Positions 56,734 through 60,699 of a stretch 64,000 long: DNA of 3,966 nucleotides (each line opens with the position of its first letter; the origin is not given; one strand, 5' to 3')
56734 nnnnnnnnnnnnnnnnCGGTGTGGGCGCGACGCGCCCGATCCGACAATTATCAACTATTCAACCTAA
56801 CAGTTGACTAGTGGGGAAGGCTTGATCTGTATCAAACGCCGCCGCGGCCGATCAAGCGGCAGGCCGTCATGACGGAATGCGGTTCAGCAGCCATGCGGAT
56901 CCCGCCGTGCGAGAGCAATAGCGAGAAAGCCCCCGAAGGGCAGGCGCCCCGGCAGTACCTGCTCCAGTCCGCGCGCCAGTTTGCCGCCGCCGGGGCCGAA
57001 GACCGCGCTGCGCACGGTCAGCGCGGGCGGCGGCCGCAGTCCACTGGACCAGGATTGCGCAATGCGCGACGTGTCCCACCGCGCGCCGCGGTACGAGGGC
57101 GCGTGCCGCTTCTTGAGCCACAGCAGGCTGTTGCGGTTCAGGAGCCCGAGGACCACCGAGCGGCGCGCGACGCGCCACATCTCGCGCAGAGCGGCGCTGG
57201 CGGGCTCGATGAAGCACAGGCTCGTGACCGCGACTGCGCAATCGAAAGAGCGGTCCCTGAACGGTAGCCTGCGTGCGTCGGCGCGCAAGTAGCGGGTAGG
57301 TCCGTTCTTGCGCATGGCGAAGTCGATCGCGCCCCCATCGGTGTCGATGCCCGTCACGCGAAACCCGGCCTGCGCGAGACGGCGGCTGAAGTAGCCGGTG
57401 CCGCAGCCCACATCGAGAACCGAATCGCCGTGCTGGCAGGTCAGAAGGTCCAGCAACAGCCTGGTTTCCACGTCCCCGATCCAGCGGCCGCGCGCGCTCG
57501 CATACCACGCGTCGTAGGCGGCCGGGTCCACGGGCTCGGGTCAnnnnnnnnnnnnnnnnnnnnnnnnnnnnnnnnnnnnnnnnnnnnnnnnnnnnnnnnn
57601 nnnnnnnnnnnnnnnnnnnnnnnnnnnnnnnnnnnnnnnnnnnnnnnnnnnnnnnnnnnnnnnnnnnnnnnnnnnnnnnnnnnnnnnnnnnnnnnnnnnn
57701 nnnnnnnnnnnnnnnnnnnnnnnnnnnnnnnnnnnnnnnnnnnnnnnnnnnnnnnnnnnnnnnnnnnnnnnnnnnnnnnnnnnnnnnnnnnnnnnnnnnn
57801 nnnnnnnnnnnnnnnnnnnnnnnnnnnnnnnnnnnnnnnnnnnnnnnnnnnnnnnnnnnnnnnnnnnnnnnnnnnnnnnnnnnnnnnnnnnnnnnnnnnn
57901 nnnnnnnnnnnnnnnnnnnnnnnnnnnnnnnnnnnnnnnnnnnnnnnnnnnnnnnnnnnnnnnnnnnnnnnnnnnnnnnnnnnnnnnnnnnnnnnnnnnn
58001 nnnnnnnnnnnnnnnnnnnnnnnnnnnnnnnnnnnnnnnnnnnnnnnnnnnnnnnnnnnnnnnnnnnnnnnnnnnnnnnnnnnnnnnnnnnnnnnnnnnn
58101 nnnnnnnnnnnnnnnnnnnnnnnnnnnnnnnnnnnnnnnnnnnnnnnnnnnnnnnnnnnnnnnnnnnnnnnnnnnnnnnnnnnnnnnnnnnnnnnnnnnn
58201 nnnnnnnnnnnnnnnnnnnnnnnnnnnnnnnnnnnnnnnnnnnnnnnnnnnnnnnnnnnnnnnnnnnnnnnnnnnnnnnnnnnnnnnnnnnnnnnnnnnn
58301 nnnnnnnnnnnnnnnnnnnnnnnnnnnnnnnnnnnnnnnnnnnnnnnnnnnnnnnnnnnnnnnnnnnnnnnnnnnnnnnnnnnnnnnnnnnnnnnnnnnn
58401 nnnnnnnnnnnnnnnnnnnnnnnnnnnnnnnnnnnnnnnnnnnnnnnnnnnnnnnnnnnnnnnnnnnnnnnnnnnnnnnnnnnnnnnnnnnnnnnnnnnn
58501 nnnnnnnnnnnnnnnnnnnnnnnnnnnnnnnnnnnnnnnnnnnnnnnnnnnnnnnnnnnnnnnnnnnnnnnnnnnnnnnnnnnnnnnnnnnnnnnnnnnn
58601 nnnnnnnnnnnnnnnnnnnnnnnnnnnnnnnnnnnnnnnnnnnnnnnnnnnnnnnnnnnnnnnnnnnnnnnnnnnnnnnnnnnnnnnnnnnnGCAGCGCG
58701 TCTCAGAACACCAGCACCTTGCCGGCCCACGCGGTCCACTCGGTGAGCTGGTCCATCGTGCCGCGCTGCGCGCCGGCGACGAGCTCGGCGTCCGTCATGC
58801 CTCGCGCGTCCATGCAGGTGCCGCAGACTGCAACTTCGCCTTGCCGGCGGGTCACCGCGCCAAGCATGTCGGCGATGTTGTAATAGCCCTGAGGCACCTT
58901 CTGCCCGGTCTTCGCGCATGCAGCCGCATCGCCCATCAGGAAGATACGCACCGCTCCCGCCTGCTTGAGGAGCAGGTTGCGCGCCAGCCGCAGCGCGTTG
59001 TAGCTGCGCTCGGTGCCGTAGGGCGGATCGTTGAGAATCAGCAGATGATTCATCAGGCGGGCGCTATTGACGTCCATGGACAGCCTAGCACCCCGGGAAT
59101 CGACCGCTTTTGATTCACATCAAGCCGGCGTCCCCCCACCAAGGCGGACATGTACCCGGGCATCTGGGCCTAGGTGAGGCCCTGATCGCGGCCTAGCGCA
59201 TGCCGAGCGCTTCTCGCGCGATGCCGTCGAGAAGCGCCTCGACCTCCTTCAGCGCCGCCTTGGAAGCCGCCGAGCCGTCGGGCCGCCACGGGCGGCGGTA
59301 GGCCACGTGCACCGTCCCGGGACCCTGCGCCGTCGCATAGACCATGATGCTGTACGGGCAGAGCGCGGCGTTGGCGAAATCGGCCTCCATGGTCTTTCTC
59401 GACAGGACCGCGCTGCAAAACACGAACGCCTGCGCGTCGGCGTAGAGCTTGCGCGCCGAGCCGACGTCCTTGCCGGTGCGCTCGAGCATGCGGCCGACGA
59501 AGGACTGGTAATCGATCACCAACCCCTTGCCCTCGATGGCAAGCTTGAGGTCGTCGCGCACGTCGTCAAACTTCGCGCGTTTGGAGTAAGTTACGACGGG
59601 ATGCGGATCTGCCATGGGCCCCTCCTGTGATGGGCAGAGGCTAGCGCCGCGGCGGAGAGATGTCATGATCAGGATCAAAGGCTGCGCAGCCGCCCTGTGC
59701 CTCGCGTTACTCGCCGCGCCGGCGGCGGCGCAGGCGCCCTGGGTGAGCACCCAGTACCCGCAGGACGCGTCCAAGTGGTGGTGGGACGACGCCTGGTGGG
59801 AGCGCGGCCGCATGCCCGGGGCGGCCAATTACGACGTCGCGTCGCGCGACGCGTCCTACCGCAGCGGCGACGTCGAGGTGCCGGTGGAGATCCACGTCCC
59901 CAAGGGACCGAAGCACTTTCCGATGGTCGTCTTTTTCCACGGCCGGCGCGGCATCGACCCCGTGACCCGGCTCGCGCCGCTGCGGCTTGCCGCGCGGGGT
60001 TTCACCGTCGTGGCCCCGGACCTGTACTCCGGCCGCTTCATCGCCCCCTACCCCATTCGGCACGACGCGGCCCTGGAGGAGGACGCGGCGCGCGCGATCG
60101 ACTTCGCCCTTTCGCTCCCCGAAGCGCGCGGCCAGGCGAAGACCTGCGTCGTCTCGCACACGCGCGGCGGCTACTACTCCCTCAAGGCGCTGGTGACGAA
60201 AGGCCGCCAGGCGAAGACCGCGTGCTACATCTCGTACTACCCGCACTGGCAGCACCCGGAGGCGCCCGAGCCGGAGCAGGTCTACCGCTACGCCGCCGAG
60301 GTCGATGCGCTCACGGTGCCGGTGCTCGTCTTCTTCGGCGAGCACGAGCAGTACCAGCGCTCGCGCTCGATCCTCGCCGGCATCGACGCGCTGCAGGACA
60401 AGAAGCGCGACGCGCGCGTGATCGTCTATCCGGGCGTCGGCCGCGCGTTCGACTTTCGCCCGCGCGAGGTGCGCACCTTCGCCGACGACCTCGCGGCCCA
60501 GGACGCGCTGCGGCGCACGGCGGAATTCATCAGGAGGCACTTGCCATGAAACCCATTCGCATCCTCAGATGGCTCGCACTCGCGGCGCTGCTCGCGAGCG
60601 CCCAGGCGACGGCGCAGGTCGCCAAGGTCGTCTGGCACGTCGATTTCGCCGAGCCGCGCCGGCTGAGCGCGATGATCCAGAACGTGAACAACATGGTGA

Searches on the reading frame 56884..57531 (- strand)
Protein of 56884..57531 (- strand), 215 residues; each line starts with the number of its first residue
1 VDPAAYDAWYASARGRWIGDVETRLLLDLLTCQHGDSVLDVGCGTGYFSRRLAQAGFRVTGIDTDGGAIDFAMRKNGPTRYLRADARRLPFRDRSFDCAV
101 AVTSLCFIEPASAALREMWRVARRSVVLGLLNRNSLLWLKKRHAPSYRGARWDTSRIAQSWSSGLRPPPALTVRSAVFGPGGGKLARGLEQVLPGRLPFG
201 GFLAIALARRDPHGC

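Call 79: search_protein_families(library=pfam, proteins=[window:56884-57531:-], max_evalue=0.001)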
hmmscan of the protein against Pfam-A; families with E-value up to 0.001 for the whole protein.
window:56884-57531:- (215 aa): 11 families
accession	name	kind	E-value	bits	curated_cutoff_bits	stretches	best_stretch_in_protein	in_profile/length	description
PF08241.18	Methyltransf_11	-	3.4e-21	76.1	21.2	1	39-124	1-89/95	Methyltransferase domain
PF13649.12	Methyltransf_25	-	7.4e-20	71.9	27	1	38-123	1-94/97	Methyltransferase domain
PF08242.18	Methyltransf_12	-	3.2e-11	44.3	30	1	39-123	1-93/98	Methyltransferase domain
PF13489.12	Methyltransf_23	-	5.6e-10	39.6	27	1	25-120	12-106/164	Methyltransferase domain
PF13847.12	Methyltransf_31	-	1.2e-09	38.5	27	1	35-127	4-106/145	Methyltransferase domain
PF07021.18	MetW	-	1.4e-07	31.8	21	1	32-127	11-107/193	Methionine biosynthesis protein MetW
PF01209.24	Ubie_methyltran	-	8e-07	29.1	20.1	1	28-123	41-144/233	ubiE/COQ5 methyltransferase family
PF05175.20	MTS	-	2e-06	28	23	1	20-74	17-73/170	Methyltransferase small domain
PF01728.25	FtsJ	-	6e-05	23.5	24.1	1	33-96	20-85/181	FtsJ-like methyltransferase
PF02353.26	CMAS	-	0.00027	20.8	27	1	24-62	52-91/273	Mycolic acid cyclopropane synthetase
PF13679.12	Methyltransf_32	-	0.0008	19.8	27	0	33-75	24-72/143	Methyltransferase domain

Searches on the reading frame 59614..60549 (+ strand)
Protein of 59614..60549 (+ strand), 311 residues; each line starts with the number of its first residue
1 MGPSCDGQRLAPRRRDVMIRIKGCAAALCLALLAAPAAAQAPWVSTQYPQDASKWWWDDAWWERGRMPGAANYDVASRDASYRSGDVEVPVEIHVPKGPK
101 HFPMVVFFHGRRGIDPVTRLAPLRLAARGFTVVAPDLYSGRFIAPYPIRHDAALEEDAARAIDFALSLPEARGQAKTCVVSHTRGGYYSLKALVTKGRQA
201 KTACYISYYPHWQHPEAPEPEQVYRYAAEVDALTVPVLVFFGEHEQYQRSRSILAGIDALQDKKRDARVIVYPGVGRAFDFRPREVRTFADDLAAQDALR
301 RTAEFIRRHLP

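Call 79: search_protein_families(library=pfam, proteins=[window:59614-60549:+], max_evalue=0.001)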
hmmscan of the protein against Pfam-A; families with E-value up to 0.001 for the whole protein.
window:59614-60549:+ (311 aa): 2 families
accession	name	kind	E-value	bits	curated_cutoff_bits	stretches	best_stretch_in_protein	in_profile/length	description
PF01738.24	DLH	-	1.1e-13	51.7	21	1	94-309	6-216/217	Dienelactone hydrolase family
PF07224.18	Chlorophyllase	-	9e-05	21.8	26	1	79-190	19-131/301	Chlorophyllase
